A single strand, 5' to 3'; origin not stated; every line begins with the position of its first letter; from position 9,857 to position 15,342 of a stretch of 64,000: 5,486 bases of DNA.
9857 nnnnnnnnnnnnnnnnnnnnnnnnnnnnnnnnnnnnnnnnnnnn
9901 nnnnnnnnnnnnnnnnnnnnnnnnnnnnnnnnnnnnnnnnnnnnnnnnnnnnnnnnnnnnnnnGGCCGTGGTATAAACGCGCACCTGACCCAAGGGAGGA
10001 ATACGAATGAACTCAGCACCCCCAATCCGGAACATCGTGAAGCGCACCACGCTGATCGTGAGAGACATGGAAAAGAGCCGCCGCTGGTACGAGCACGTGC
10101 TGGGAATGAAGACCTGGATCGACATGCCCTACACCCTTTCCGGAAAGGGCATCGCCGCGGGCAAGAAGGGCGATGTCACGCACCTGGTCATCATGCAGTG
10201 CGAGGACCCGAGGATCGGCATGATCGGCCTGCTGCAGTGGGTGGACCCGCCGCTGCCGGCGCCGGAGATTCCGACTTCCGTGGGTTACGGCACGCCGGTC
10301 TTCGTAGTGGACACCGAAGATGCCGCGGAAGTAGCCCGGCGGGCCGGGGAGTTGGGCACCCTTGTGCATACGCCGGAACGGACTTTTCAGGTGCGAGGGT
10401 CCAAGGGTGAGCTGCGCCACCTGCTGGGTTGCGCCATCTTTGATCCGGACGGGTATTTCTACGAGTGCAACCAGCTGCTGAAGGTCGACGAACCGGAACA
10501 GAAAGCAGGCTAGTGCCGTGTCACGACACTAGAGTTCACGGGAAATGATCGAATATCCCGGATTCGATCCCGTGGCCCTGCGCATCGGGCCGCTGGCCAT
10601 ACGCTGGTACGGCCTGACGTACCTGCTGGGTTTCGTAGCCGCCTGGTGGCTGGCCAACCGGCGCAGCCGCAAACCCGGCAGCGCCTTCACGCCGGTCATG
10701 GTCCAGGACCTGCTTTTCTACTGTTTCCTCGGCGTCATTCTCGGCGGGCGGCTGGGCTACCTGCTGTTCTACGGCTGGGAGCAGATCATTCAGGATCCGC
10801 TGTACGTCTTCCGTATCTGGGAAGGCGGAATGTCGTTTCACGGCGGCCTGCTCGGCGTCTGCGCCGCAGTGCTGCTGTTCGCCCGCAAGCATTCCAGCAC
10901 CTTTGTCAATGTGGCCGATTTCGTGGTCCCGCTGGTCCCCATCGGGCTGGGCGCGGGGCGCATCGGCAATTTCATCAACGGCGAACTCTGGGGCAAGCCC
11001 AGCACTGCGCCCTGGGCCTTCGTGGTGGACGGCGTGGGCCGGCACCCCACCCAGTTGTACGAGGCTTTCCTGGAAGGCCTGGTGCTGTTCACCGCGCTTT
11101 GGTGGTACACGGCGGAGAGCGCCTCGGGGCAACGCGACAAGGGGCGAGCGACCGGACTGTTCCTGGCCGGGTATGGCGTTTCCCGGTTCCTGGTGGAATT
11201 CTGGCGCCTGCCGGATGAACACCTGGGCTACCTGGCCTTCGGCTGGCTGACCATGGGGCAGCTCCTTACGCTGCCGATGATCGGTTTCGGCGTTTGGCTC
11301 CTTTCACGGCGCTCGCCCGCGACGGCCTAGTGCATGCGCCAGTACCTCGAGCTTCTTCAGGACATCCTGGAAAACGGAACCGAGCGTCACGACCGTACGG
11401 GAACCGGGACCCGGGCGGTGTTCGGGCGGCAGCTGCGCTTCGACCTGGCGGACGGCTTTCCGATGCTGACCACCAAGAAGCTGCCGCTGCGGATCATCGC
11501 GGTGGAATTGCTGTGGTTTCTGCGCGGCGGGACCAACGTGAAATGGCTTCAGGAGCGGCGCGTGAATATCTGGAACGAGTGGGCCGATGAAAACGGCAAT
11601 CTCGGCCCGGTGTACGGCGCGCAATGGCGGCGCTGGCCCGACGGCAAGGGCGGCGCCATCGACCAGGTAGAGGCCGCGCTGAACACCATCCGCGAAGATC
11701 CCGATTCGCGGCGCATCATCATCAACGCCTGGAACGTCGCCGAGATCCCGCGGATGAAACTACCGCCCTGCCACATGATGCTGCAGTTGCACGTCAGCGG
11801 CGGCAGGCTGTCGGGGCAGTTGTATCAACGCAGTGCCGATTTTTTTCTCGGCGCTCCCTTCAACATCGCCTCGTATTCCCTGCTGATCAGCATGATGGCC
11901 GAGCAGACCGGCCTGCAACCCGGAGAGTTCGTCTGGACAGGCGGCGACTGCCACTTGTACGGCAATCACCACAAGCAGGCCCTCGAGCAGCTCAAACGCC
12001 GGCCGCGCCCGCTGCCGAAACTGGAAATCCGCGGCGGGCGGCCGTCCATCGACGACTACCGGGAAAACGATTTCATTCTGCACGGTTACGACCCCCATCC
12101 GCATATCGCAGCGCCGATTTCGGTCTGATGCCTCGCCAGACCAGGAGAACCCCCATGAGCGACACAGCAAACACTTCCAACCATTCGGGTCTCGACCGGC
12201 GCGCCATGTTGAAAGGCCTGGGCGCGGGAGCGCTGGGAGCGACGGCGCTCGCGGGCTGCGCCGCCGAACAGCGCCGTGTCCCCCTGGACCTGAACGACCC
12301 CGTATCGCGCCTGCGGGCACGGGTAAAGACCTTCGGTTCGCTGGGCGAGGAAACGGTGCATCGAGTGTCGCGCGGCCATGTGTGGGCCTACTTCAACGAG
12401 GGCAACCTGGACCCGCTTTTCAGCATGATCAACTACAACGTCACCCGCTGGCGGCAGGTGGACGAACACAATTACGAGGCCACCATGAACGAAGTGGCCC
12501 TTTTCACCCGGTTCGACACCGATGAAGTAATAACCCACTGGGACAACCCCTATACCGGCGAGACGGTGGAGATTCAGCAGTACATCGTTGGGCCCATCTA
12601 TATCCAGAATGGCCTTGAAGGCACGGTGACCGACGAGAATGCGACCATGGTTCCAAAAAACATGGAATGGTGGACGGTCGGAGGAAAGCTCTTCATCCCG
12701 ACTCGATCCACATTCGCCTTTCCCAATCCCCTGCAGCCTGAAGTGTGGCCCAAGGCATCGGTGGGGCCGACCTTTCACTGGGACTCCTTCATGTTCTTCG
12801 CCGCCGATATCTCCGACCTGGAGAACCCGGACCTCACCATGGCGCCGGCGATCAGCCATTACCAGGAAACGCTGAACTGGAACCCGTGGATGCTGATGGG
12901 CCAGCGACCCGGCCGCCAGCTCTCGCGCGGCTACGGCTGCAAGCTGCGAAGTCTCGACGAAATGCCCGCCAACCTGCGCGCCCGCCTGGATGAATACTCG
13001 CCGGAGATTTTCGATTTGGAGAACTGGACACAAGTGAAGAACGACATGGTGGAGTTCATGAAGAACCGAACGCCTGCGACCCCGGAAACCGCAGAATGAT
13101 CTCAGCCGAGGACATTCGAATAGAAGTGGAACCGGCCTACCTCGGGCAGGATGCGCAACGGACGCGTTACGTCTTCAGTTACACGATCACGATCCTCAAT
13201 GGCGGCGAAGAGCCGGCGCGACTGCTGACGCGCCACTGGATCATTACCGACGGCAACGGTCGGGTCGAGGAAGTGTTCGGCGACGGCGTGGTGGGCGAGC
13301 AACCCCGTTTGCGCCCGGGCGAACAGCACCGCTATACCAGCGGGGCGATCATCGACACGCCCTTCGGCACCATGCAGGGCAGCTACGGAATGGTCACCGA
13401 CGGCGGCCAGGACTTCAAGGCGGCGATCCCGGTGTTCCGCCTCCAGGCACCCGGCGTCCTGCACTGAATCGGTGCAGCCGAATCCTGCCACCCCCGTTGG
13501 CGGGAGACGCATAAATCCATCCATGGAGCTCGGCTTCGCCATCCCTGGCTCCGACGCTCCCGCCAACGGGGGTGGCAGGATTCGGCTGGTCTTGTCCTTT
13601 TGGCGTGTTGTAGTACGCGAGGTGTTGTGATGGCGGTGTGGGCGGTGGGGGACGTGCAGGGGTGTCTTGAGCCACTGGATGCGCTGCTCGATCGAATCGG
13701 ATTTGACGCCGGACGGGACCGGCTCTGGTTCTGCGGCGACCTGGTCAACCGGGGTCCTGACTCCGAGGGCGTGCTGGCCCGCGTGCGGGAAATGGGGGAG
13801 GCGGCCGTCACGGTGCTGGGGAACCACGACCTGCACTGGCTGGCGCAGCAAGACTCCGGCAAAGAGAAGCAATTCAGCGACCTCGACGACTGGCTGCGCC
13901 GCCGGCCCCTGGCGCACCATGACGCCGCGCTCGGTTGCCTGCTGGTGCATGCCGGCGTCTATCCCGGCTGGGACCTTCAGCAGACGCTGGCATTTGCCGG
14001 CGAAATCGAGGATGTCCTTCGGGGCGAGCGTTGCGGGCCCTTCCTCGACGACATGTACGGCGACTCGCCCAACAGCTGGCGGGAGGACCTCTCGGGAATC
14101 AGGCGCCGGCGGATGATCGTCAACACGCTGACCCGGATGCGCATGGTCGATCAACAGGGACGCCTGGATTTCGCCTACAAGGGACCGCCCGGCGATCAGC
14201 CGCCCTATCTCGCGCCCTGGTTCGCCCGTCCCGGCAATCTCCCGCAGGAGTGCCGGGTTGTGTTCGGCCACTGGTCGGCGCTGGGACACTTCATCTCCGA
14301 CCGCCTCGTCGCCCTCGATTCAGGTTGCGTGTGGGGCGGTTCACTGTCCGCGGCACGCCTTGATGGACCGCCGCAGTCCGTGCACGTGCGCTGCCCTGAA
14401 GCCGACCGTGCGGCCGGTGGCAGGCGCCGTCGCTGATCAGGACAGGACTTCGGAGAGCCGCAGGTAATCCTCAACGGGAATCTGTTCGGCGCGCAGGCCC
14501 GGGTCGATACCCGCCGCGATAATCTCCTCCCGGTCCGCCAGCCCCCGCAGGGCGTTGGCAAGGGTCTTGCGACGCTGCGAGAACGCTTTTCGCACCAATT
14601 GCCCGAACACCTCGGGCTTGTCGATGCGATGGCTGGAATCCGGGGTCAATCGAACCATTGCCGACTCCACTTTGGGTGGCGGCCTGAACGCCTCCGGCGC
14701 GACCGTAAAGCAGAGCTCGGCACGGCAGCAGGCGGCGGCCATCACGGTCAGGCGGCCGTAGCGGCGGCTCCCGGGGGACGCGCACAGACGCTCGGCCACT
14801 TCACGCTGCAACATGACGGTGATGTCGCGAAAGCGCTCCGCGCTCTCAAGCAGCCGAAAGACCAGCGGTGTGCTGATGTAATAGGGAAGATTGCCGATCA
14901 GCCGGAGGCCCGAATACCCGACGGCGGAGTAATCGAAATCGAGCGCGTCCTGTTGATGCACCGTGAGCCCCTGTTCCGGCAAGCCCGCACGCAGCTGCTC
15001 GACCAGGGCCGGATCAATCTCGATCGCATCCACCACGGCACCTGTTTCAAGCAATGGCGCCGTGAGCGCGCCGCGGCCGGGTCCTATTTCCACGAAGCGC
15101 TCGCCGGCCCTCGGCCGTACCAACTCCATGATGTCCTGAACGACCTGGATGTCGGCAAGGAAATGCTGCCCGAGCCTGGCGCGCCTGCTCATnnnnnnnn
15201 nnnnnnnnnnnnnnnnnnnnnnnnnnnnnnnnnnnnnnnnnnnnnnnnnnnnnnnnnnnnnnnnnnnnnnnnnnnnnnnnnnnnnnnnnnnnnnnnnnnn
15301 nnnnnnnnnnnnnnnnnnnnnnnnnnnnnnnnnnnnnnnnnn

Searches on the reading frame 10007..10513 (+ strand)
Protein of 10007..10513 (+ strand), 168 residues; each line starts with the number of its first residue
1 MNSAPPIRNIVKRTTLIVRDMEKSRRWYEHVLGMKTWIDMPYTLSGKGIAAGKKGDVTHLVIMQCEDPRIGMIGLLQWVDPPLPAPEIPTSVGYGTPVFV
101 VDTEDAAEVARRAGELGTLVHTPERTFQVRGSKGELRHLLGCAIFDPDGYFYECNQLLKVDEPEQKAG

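Call 9: search_protein_families(library=pfam, proteins=[window:10007-10513:+], max_evalue=0.01)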
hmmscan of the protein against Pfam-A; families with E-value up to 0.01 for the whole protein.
window:10007-10513:+ (168 aa): 1 family
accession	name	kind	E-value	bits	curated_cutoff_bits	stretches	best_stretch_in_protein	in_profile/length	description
PF00903.31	Glyoxalase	-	2.8e-10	41.1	20.6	1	12-151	3-118/121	Glyoxalase/Bleomycin resistance protein/Dioxygenase superfamily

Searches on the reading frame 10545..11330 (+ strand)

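Call 9: search_protein_families(library=pfam, proteins=[window:10545-11330:+], max_evalue=0.01)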
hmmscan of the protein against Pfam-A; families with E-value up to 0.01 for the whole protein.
window:10545-11330:+ (261 aa): 1 family
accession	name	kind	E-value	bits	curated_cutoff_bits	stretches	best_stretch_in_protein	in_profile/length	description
PF01790.23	LGT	-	2.2e-78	263.3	24.9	1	9-253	1-238/240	Prolipoprotein diacylglyceryl transferase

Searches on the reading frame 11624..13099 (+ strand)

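Call 106: search_protein_families(library=pfam, proteins=[window:11624-13099:+], max_evalue=0.0001)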
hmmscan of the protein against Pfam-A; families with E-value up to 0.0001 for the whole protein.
window:11624-13099:+ (491 aa): 1 family
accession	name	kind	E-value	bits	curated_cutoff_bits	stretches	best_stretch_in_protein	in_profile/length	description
PF08894.16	DUF1838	-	8.7e-25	88.3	25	1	250-462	9-209/232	Protein of unknown function (DUF1838)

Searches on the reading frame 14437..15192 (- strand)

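Call 106: search_protein_families(library=pfam, proteins=[window:14437-15192:-], max_evalue=0.0001)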
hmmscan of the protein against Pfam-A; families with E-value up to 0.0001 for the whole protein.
window:14437-15192:- (251 aa): 1 family
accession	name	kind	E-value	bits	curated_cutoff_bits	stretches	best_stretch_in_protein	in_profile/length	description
PF00398.26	RrnaAD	-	2.5e-58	197.7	24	1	3-250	4-261/263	Ribosomal RNA adenine dimethylase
